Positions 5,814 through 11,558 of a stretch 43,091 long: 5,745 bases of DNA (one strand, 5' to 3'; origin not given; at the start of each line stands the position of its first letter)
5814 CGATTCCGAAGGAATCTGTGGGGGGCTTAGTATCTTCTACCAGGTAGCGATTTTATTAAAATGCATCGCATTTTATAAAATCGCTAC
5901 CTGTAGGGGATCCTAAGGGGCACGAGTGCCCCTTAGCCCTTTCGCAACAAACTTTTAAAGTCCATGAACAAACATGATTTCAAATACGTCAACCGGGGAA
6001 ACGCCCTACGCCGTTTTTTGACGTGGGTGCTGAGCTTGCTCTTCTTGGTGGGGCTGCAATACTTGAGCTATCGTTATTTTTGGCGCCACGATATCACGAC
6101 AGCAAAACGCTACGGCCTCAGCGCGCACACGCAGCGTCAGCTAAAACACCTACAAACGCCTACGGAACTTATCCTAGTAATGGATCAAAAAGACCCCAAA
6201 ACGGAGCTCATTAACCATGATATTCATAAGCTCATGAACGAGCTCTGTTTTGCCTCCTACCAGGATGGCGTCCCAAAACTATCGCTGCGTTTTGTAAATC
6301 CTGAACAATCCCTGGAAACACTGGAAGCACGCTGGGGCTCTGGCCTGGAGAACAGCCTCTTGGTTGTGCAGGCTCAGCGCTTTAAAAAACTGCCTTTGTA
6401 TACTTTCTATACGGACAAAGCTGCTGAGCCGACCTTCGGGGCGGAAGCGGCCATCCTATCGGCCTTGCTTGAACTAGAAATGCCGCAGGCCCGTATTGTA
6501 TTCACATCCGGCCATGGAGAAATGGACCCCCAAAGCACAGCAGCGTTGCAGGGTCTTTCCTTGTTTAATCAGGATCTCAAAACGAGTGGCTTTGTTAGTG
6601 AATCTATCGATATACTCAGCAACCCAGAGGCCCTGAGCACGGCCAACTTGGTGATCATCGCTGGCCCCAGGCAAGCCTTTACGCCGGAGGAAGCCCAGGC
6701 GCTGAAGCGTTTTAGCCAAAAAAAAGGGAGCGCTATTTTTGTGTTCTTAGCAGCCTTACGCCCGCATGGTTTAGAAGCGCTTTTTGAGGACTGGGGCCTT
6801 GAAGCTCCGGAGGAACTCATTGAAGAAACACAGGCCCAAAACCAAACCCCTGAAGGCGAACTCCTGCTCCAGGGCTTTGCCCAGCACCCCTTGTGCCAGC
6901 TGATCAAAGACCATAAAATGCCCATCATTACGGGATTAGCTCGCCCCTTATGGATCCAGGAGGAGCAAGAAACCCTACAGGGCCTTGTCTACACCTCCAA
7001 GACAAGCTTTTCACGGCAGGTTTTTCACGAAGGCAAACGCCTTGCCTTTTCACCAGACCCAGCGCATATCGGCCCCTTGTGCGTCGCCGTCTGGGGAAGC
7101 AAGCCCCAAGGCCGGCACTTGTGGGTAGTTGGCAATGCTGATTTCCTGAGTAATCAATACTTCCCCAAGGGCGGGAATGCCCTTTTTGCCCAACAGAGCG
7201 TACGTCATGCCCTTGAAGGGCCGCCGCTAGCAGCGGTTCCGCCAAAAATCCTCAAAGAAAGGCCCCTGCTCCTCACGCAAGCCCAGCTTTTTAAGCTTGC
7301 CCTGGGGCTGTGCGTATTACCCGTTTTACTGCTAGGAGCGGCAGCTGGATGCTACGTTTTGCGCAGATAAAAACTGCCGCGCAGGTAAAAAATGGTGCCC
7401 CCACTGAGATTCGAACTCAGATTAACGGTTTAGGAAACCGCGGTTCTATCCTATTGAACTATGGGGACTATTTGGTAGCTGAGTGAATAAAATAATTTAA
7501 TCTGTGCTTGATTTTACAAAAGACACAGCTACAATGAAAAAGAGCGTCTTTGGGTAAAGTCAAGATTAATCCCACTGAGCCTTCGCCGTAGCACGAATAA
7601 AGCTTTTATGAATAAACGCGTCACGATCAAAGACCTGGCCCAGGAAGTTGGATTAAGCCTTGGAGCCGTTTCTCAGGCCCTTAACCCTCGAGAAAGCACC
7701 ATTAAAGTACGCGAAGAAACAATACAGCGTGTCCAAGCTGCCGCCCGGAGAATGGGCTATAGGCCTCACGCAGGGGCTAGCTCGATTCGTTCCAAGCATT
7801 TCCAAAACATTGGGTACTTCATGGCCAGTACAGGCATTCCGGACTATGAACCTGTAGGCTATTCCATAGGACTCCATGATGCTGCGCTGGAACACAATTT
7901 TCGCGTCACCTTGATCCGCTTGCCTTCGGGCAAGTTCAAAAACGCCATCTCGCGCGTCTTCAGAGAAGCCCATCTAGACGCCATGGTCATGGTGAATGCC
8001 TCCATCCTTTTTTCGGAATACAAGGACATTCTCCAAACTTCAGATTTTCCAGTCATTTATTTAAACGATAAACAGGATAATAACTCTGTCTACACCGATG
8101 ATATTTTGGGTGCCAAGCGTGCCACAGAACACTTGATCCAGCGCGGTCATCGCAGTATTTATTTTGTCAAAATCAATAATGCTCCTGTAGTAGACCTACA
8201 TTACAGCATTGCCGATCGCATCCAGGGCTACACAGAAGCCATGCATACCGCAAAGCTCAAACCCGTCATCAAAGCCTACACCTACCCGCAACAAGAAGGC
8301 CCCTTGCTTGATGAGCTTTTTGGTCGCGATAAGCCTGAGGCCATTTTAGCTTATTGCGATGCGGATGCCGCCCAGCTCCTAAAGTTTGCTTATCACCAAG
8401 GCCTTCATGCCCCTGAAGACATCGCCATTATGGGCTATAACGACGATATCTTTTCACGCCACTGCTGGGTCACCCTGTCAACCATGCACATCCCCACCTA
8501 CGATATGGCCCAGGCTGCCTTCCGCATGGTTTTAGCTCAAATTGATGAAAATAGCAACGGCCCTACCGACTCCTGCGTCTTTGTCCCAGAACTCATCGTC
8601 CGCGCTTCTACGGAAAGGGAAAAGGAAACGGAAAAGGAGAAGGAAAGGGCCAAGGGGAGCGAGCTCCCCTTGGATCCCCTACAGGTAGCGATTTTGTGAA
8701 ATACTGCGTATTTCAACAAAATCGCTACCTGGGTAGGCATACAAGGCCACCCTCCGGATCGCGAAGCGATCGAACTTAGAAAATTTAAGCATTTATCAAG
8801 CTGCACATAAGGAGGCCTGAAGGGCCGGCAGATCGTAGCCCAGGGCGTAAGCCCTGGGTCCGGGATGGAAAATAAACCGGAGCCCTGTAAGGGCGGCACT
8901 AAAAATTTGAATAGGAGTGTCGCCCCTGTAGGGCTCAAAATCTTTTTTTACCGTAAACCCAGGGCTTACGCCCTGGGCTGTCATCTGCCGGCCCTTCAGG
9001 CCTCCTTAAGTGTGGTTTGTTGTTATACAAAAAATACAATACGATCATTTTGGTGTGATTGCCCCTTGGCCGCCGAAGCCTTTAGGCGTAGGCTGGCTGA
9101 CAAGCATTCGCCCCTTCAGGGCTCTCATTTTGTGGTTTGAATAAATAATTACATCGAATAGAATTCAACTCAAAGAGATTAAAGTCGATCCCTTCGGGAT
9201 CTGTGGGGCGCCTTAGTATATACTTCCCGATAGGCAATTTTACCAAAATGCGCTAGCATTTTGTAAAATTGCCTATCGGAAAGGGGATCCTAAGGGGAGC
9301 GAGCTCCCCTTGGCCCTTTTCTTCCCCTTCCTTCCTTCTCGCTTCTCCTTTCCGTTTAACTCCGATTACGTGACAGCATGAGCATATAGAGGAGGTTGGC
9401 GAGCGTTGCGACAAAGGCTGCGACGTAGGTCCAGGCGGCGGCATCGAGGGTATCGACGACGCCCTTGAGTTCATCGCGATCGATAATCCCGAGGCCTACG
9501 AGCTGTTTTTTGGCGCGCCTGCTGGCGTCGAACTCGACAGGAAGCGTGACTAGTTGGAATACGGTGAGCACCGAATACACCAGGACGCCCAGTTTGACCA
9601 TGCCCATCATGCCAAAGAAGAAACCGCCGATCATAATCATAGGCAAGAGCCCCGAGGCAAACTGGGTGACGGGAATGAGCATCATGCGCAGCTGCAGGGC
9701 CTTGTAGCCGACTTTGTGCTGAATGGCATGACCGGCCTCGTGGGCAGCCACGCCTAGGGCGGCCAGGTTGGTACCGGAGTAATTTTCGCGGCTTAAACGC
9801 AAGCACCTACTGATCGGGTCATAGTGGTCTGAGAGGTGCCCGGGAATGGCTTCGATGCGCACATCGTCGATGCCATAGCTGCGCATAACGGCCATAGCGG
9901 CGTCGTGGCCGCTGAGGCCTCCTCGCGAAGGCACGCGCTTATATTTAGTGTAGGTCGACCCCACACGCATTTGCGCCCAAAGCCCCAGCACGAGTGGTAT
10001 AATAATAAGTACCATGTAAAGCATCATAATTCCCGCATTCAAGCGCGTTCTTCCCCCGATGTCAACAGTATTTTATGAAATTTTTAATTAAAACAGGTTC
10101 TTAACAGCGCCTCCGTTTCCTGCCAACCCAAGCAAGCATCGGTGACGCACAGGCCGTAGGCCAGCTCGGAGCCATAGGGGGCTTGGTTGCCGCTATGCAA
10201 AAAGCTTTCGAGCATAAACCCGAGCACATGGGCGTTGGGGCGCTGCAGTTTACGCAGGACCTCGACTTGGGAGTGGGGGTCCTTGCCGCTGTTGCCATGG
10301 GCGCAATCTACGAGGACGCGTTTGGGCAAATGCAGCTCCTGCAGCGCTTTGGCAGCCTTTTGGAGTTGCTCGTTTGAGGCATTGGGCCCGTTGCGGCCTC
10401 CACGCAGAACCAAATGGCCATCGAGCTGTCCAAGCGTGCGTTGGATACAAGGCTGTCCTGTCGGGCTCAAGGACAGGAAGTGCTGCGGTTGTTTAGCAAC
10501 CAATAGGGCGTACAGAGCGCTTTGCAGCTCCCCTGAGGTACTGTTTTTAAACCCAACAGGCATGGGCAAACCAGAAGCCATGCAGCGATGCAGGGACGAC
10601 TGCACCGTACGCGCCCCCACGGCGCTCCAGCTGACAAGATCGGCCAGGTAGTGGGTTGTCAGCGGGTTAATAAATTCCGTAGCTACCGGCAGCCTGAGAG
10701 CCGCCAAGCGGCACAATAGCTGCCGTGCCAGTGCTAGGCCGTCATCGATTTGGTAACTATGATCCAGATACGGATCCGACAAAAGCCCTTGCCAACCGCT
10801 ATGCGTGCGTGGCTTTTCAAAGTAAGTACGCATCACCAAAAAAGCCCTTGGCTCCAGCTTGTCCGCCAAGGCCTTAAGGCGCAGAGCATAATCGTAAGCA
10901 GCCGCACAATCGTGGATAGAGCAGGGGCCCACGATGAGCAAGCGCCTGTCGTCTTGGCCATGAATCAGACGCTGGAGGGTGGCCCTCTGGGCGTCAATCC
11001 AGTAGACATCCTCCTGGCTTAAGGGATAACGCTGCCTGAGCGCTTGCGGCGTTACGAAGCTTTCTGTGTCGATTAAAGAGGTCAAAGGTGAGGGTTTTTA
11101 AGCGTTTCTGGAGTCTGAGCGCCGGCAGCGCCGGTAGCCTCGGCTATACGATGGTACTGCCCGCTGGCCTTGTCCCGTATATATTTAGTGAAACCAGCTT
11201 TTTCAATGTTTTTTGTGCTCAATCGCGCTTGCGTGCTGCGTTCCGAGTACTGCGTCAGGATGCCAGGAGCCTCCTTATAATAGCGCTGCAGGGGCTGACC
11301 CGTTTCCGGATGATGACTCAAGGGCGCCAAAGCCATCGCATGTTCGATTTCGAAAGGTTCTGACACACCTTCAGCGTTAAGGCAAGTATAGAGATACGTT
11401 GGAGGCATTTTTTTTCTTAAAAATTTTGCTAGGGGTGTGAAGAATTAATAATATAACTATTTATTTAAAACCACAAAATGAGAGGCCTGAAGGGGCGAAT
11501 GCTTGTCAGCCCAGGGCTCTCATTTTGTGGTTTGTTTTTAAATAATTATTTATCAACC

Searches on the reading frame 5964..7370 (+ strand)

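Call 8: search_protein_families(library=pfam, proteins=[window:5964-7370:+])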
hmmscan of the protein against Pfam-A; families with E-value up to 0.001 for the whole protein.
window:5964-7370:+ (468 aa): 4 families
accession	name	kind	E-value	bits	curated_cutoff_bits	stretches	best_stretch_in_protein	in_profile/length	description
PF09822.16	ABC_transp_aux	-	4.9e-11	42.9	34.7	1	177-406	3-273/288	ABC-type uncharacterized transport system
PF23355.1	IFT52_GIFT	-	1.3e-06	28.1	27.2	1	196-262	16-80/246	IFT52 GIFT domain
PF14258.12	DUF4350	-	1.8e-05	25.6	30.4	1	223-411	32-179/181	Domain of unknown function (DUF4350)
PF23357.1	DUF7088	-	0.00022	21.8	27.8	1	47-135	2-87/105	Domain of unknown function (DUF7088)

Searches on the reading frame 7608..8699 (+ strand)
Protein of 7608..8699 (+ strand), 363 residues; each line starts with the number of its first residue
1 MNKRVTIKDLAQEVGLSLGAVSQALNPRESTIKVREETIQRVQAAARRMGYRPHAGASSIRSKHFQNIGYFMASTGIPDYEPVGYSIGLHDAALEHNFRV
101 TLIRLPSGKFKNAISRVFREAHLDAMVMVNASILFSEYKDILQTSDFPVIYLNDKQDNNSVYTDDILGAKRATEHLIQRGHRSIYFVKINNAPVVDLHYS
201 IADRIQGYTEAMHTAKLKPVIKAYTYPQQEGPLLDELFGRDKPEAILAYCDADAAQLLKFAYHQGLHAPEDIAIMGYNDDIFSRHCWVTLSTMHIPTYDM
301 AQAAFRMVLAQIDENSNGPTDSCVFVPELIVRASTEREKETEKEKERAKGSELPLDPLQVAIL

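Call 8: search_protein_families(library=pfam, proteins=[window:7608-8699:+])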
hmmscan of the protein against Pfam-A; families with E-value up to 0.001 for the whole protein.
window:7608-8699:+ (363 aa): 3 families
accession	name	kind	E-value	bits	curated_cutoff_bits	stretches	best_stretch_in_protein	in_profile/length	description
PF13377.12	Peripla_BP_3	-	2.7e-27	96.3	26.5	1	173-335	1-167/167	Periplasmic binding protein-like domain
PF00532.27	Peripla_BP_1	-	1.1e-11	45.1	22.2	1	88-315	22-264/281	Periplasmic binding proteins and sugar binding domain of LacI family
PF00356.27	LacI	-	1e-07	32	27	1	6-53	1-45/46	Bacterial regulatory proteins, lacI family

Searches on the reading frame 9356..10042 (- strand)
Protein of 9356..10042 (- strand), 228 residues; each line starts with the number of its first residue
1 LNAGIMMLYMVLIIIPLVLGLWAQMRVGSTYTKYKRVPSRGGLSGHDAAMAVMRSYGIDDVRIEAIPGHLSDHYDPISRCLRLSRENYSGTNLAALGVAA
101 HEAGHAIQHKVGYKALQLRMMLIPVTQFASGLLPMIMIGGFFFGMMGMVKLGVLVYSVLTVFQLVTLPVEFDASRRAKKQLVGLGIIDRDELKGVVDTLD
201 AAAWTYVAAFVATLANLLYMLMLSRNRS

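Call 8: search_protein_families(library=pfam, proteins=[window:9356-10042:-])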
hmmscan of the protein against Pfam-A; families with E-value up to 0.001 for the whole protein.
window:9356-10042:- (228 aa): 1 family
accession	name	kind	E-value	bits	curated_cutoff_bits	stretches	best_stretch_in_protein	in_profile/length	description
PF04298.18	Zn_peptidase_2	-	3.8e-81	272.2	27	1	9-224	1-217/218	Putative neutral zinc metallopeptidase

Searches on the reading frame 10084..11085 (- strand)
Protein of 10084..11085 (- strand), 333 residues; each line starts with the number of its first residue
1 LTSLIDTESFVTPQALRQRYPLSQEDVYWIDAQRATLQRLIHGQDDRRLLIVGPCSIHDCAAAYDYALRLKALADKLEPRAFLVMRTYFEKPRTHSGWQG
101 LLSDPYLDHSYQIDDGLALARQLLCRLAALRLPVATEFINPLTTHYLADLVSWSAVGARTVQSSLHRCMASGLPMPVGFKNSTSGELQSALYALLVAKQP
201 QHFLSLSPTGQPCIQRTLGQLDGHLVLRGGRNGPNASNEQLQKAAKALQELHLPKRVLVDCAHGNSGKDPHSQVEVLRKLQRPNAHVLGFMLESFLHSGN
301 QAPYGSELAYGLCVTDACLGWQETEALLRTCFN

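Call 8: search_protein_families(library=pfam, proteins=[window:10084-11085:-])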
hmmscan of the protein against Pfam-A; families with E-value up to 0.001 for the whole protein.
window:10084-11085:- (333 aa): 1 family
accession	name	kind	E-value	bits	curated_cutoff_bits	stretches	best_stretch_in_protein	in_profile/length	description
PF00793.26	DAHP_synth_1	-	3.6e-64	216.7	25.5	1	39-328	9-269/270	DAHP synthetase I family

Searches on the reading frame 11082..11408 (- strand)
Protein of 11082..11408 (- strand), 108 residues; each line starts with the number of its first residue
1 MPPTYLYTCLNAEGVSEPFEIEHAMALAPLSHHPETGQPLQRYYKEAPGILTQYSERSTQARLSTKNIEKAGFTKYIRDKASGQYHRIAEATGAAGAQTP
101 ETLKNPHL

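Call 46: search_protein_families(library=pfam, proteins=[window:11082-11408:-], max_evalue=0.1)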
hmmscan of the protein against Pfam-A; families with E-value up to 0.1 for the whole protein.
window:11082-11408:- (108 aa): 1 family
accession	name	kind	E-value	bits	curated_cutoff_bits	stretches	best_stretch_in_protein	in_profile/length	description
PF09723.15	Zn_ribbon_8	-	0.088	13.3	34.4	0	3-42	2-39/41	Zinc ribbon domain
